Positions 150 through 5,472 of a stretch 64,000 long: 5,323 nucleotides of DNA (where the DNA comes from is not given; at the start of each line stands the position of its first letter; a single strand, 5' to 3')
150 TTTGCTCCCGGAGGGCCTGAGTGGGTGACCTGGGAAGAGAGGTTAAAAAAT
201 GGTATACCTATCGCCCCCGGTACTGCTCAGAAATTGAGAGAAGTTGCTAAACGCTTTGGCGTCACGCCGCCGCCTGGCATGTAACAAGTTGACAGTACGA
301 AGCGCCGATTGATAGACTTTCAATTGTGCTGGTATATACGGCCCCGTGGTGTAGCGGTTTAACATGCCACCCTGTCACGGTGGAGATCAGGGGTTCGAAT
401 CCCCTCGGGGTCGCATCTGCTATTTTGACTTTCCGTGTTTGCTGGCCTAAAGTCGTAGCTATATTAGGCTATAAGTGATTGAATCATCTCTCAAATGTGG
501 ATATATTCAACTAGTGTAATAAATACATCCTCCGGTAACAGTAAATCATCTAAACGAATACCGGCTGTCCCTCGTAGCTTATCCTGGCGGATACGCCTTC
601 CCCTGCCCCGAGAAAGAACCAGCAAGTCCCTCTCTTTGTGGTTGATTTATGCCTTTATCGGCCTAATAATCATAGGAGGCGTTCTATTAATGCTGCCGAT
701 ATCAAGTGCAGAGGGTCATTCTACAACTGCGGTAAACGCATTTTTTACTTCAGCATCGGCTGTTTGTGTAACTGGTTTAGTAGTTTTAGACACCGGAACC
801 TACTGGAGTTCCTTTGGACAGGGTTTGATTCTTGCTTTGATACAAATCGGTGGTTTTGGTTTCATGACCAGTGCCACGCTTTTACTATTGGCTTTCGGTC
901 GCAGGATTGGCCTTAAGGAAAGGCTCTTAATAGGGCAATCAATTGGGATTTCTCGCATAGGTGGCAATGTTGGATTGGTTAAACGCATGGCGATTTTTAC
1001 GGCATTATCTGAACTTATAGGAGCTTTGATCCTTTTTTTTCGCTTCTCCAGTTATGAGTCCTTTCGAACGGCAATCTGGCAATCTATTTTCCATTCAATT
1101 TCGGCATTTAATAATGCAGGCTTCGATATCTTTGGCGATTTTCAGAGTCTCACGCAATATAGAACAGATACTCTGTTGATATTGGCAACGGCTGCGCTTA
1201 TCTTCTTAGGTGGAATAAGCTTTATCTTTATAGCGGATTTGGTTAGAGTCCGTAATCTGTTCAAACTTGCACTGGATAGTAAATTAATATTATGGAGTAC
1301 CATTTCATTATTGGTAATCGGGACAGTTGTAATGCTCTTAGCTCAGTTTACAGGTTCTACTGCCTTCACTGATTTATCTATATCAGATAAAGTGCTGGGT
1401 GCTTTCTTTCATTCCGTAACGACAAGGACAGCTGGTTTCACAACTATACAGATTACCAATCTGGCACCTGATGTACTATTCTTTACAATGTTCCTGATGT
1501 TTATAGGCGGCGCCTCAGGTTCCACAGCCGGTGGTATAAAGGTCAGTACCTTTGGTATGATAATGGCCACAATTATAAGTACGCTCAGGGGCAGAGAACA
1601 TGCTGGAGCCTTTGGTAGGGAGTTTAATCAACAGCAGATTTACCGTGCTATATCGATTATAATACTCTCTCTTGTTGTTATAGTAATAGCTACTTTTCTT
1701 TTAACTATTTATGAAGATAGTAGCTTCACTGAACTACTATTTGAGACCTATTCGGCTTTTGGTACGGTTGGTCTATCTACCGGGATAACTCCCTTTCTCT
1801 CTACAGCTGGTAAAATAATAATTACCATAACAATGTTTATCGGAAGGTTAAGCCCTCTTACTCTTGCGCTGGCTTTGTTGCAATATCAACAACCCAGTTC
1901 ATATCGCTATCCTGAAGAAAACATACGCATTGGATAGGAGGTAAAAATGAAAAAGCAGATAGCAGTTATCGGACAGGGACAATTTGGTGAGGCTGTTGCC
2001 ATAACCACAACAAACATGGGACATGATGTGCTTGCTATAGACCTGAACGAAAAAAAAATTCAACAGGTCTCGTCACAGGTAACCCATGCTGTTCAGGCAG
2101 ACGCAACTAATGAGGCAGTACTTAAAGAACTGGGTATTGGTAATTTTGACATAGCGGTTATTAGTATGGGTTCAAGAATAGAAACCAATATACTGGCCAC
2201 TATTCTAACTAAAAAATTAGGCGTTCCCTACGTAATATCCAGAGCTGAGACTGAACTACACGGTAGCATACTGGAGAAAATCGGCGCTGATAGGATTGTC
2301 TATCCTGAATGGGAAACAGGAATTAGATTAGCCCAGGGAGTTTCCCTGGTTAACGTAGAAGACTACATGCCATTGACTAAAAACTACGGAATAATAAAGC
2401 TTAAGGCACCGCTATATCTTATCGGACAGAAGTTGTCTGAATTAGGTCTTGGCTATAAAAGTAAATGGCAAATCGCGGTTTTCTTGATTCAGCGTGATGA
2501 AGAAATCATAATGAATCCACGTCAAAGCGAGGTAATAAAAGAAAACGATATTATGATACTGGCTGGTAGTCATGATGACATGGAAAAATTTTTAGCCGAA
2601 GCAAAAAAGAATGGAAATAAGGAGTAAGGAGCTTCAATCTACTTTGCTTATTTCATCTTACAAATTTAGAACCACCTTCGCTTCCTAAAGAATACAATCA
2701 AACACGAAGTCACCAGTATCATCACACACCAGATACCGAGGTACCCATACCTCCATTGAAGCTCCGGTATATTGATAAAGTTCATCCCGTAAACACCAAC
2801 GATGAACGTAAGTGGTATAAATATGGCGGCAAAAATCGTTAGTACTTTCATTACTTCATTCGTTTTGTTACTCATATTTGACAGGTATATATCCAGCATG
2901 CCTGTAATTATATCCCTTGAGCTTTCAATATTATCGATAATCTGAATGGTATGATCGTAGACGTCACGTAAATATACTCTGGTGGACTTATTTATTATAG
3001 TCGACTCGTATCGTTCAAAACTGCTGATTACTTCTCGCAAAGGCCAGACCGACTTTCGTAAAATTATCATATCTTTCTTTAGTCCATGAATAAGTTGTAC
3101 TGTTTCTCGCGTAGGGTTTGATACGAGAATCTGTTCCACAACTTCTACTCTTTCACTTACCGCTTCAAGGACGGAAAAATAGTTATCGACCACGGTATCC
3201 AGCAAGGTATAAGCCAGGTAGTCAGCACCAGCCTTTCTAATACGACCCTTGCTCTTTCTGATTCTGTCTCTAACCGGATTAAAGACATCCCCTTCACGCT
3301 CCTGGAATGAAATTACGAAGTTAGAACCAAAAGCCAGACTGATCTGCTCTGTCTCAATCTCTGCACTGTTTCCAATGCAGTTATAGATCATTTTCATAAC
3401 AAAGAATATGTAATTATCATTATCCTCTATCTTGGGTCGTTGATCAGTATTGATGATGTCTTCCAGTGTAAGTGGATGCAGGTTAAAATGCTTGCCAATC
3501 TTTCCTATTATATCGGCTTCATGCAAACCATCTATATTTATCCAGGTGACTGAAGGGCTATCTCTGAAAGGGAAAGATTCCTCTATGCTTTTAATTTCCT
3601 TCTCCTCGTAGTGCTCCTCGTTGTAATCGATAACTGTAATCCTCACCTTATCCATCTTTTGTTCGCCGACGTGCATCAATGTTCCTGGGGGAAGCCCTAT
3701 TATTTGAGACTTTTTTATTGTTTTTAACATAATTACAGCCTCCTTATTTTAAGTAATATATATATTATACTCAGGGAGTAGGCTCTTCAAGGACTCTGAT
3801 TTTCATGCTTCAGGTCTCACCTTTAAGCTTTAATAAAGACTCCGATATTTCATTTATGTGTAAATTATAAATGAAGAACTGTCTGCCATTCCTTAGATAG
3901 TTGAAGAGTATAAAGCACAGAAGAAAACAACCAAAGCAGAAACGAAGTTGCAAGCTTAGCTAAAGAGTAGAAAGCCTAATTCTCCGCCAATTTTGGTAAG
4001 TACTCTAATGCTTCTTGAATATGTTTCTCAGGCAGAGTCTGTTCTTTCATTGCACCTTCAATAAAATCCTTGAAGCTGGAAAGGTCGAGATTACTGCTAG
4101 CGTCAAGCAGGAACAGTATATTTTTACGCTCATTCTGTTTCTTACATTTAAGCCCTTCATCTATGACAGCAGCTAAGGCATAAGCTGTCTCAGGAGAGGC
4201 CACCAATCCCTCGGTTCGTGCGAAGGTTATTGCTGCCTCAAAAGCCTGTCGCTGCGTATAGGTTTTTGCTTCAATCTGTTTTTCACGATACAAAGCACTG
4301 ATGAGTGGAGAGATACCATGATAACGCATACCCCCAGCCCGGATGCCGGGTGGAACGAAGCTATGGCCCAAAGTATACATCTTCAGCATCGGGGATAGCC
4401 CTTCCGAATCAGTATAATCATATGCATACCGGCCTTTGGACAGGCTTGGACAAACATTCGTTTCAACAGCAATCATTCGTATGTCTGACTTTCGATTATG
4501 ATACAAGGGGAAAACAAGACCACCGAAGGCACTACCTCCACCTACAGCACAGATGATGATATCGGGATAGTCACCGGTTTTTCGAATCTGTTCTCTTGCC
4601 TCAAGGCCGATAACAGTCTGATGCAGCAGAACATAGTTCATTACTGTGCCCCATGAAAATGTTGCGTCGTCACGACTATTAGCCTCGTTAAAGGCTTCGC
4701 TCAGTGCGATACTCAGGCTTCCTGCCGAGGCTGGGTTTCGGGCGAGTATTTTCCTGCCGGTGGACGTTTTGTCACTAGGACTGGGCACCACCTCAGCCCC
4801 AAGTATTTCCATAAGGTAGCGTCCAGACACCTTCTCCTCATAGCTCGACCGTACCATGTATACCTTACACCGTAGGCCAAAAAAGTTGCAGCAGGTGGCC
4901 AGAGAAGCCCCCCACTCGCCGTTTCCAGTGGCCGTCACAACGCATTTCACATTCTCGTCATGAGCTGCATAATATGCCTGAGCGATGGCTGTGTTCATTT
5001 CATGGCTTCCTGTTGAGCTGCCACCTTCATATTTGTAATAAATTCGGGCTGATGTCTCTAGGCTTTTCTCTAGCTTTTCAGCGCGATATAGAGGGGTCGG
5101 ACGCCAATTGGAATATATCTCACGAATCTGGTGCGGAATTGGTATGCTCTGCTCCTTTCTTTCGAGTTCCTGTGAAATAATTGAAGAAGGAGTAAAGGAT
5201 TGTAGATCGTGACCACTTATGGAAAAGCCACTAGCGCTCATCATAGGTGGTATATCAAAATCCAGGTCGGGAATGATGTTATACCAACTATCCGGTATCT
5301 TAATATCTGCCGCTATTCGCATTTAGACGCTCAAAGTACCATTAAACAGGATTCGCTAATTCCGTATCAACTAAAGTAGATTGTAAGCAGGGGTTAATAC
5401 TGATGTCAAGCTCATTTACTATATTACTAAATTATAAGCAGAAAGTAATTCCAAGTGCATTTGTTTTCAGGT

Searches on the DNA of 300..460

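Call 57: search_rna_families(source=window, start=300, end=460, threshold=evalue, max_evalue=0.01, show_alignments=1)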
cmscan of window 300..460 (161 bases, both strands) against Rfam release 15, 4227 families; matches with E-value up to 0.01: 2.
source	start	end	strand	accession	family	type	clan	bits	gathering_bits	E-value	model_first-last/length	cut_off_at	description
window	340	413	+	RF00005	tRNA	Gene; tRNA;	CL00001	63.9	29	3.7e-14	1-71/71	no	tRNA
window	340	412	+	RF01684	mascRNA-menRNA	Gene;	-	25.9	42.5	0.0015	1-56/56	no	MALAT1-associated small cytoplasmic RNA/MEN beta RNA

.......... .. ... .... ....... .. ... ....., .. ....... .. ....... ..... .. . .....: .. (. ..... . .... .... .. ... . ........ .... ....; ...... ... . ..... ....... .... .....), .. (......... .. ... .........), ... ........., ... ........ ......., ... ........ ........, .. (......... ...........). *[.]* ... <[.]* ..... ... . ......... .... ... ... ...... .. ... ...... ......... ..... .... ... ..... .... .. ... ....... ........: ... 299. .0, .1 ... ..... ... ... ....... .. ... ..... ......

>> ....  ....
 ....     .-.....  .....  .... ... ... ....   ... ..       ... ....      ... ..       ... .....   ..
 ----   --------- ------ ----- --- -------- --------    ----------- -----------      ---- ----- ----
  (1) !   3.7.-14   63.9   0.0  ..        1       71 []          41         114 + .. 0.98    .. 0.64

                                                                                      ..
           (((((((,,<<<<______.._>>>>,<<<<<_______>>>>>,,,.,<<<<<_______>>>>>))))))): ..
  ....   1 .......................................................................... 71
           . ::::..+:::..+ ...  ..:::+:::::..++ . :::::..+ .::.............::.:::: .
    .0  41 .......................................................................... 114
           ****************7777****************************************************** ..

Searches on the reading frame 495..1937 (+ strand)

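Call 53: search_protein_families(library=pfam, max_evalue=0.0001, proteins=[window:495-1937:+])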
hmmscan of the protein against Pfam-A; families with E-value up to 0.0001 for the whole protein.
window:495-1937:+ (480 aa): 1 family
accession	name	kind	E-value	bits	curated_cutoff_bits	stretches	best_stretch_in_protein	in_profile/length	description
PF02386.22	TrkH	-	8.4e-55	186.6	27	1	50-462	39-491/502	Cation transport protein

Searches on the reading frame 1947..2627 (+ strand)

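Call 79: search_protein_families(library=pfam, max_evalue=0.00001, proteins=[window:1947-2627:+])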
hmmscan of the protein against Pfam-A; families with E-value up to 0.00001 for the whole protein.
window:1947-2627:+ (226 aa): 5 families
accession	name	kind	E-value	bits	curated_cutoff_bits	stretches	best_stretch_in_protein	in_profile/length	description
PF02254.24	TrkA_N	-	3.6e-27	95.4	23.8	1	5-120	1-116/116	TrkA-N domain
PF02080.26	TrkA_C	-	7e-09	35.9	27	1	150-217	4-68/71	TrkA-C domain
PF03807.23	F420_oxidored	-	3.1e-07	31.3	21.6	0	4-58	1-57/94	NADP oxidoreductase coenzyme F420-dependent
PF01210.29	NAD_Gly3P_dh_N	-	1.3e-06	28.9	23.1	0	4-47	1-44/158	NAD-dependent glycerol-3-phosphate dehydrogenase N-terminus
PF03721.20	UDPG_MGDP_dh_N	-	2.2e-06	27.8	27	1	4-52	2-50/187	UDP-glucose/GDP-mannose dehydrogenase family, NAD binding domain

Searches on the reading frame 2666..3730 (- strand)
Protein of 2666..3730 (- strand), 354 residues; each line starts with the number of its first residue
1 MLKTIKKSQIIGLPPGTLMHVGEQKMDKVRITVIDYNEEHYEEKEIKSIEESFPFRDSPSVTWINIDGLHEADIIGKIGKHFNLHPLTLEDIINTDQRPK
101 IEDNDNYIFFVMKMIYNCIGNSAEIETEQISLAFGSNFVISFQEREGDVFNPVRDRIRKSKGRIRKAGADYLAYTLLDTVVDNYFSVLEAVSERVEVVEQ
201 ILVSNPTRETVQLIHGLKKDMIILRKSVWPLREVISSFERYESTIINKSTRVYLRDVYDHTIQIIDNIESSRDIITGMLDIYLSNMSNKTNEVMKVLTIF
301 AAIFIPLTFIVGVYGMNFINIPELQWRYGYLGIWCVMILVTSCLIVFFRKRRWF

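Call 79: search_protein_families(library=pfam, max_evalue=0.00001, proteins=[window:2666-3730:-])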
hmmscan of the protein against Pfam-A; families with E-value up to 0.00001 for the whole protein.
window:2666-3730:- (354 aa): 1 family
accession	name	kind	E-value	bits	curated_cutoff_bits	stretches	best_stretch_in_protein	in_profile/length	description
PF01544.23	CorA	-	4.9e-69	233.3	27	1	60-350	3-292/292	CorA-like Mg2+ transporter protein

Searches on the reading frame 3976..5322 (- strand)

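Call 58: search_protein_families(library=ncbifam, max_evalue=0.00001, proteins=[window:3976-5322:-])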
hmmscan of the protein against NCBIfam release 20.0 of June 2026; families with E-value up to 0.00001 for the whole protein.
window:3976-5322:- (448 aa): 17 families
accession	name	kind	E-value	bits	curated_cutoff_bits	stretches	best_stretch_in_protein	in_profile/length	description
NF009057.0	PRK12391.1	equivalog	2.3e-167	557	366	1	7-435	11-440/441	TrpB-like pyridoxal phosphate-dependent enzyme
TIGR01415.1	trpB_rel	hypoth_equivalog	2.7e-150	500.8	518.85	1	9-423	1-418/419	TrpB-like pyridoxal phosphate-dependent enzyme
NF010376.0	PRK13803.1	equivalog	2.9e-38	132.1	819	1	68-422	254-596/600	bifunctional phosphoribosylanthranilate isomerase/tryptophan synthase subunit beta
TIGR00263.1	trpB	equivalog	1.4e-35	123.1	392.45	1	70-396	46-363/385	tryptophan synthase subunit beta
NF010375.0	PRK13802.1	equivalog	4.4e-19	68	1386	1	74-398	325-649/695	bifunctional indole-3-glycerol phosphate synthase/tryptophan synthase subunit beta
NF006094.0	PRK08246.1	subfamily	3e-12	46.6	331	1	67-300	15-212/310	serine/threonine dehydratase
NF004996.0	PRK06381.1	equivalog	4.9e-12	45.5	266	1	75-182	15-116/319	threonine synthase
NF006390.0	PRK08639.1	equivalog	7.4e-12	44.9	421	0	229-300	157-224/418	threonine ammonia-lyase IlvA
TIGR01127.1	ilvA_1Cterm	equivalog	8.8e-12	44.7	378.75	0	87-179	10-98/380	threonine ammonia-lyase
TIGR02079.1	THD1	equivalog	4.7e-11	42.1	440.55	0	68-166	9-104/410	threonine ammonia-lyase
NF005292.0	PRK06815.1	equivalog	6.2e-11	41.9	371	1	69-294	15-210/320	threonine/serine dehydratase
NF006050.0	PRK08197.1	equivalog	5.3e-08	32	303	0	75-179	80-178/406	threonine synthase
NF006389.0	PRK08638.1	equivalog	3.9e-07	29.3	453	0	69-166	21-115/333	bifunctional threonine ammonia-lyase/L-serine ammonia-lyase TdcB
NF007989.0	PRK10717.1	equivalog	1.2e-06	27.9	387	1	76-288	15-212/334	cysteine synthase A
TIGR00260.1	thrC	equivalog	2.5e-06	26.9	167.1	0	55-143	3-91/340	threonine synthase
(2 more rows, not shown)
